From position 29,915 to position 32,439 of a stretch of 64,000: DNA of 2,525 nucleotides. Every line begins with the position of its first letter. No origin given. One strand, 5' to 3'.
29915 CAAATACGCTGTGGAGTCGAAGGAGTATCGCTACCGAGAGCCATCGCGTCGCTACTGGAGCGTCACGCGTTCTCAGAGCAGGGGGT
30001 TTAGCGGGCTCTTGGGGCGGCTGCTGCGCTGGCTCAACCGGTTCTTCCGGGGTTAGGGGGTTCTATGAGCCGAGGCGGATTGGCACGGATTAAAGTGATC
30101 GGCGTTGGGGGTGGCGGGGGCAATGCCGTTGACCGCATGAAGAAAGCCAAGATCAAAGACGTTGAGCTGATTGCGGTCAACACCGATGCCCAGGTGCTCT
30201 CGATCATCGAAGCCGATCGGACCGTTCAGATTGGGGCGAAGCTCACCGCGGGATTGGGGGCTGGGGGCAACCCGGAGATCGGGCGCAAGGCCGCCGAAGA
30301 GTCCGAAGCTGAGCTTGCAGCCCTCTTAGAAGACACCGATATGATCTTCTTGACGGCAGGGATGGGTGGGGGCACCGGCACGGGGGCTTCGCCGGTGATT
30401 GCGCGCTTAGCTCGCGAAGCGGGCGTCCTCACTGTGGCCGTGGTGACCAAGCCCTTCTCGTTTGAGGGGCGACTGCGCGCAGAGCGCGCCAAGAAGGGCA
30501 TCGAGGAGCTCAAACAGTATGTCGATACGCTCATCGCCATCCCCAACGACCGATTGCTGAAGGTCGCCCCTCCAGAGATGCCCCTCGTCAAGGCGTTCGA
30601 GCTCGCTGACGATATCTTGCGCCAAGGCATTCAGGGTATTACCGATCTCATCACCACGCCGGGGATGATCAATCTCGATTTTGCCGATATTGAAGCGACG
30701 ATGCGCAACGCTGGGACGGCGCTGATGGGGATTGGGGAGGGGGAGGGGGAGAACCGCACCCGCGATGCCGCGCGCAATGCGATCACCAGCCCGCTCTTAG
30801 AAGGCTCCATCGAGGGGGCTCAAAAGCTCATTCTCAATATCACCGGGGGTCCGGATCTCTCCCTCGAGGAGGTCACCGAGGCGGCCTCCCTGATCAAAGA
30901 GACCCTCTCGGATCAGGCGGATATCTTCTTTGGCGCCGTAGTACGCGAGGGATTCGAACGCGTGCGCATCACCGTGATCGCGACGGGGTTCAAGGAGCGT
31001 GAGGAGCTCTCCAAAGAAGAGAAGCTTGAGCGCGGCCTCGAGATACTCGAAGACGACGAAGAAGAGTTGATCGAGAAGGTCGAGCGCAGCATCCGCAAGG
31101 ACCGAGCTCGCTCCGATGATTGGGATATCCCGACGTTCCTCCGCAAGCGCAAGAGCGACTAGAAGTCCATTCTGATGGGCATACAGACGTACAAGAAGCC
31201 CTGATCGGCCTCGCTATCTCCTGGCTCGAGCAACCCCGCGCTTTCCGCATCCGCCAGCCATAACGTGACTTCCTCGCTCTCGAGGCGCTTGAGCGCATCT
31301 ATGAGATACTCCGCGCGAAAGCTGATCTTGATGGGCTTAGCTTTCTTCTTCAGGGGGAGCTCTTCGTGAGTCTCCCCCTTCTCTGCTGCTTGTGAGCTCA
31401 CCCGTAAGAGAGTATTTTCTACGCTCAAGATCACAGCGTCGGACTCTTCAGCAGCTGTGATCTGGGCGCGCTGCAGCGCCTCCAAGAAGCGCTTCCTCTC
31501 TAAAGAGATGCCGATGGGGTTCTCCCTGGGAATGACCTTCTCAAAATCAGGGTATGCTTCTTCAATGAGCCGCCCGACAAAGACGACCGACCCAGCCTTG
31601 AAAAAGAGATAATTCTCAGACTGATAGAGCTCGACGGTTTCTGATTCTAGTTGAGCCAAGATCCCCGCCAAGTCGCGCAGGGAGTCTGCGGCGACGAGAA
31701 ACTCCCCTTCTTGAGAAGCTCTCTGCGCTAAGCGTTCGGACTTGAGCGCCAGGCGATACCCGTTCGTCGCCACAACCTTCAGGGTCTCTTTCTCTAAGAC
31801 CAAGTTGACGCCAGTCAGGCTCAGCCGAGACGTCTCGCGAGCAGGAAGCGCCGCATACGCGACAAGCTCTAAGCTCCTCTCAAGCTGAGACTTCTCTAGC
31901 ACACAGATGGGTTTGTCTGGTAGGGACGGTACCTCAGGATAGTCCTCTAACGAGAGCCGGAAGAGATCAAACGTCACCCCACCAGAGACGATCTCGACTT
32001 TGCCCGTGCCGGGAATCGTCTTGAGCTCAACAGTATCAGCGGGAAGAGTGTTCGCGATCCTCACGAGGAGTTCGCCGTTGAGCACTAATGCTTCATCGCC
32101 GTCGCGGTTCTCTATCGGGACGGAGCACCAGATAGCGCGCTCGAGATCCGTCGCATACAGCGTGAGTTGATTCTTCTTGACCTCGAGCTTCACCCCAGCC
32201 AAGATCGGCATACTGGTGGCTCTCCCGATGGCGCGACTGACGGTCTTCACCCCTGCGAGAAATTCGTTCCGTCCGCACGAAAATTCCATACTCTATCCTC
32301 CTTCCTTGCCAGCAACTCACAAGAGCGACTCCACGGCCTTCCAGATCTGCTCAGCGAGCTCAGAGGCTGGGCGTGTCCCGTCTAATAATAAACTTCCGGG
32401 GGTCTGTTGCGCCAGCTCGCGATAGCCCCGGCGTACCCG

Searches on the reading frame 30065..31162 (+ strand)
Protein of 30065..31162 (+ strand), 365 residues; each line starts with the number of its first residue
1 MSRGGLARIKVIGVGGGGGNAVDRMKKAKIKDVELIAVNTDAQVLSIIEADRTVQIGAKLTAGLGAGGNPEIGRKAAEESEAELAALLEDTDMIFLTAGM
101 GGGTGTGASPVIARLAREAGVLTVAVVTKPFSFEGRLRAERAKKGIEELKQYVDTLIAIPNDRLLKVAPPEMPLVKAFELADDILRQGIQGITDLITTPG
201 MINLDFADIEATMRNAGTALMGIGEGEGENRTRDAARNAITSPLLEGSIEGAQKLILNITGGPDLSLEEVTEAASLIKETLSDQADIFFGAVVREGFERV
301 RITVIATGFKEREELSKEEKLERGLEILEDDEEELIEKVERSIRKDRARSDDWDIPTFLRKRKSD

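Call 58: search_protein_families(library=pfam, proteins=[window:30065-31162:+], max_evalue=0.0001)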
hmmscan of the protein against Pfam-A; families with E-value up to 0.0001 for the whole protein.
window:30065-31162:+ (365 aa): 2 families
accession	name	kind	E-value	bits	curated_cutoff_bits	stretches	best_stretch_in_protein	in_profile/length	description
PF00091.31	Tubulin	-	7.2e-51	173.6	33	1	8-168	1-189/190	Tubulin/FtsZ family, GTPase domain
PF12327.13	FtsZ_C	-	1e-28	99.9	27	1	217-310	1-95/95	FtsZ family, C-terminal domain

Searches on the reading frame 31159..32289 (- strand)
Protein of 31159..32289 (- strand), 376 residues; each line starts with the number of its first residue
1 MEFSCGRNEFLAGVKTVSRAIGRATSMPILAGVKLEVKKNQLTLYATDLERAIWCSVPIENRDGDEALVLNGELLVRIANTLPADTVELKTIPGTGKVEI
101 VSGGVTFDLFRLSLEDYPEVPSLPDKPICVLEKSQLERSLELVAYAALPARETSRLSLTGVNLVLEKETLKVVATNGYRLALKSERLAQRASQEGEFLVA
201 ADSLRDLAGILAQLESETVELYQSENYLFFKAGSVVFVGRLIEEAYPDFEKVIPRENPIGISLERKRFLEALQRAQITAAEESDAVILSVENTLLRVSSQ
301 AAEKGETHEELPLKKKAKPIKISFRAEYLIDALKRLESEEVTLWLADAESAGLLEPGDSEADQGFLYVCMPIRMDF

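Call 58: search_protein_families(library=pfam, proteins=[window:31159-32289:-], max_evalue=0.0001)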
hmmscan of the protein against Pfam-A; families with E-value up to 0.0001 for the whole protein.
window:31159-32289:- (376 aa): 3 families
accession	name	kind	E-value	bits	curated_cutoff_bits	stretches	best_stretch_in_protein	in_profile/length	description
PF00712.24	DNA_pol3_beta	-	3.6e-30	105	24.4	1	1-121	1-120/120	DNA polymerase III beta subunit, N-terminal domain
PF02767.21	DNA_pol3_beta_2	-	8.3e-25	87.8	27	2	131-248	2-116/116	DNA polymerase III beta subunit, central domain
PF02768.20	DNA_pol3_beta_3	-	1.9e-24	86.2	27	1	251-373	2-121/121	DNA polymerase III beta subunit, C-terminal domain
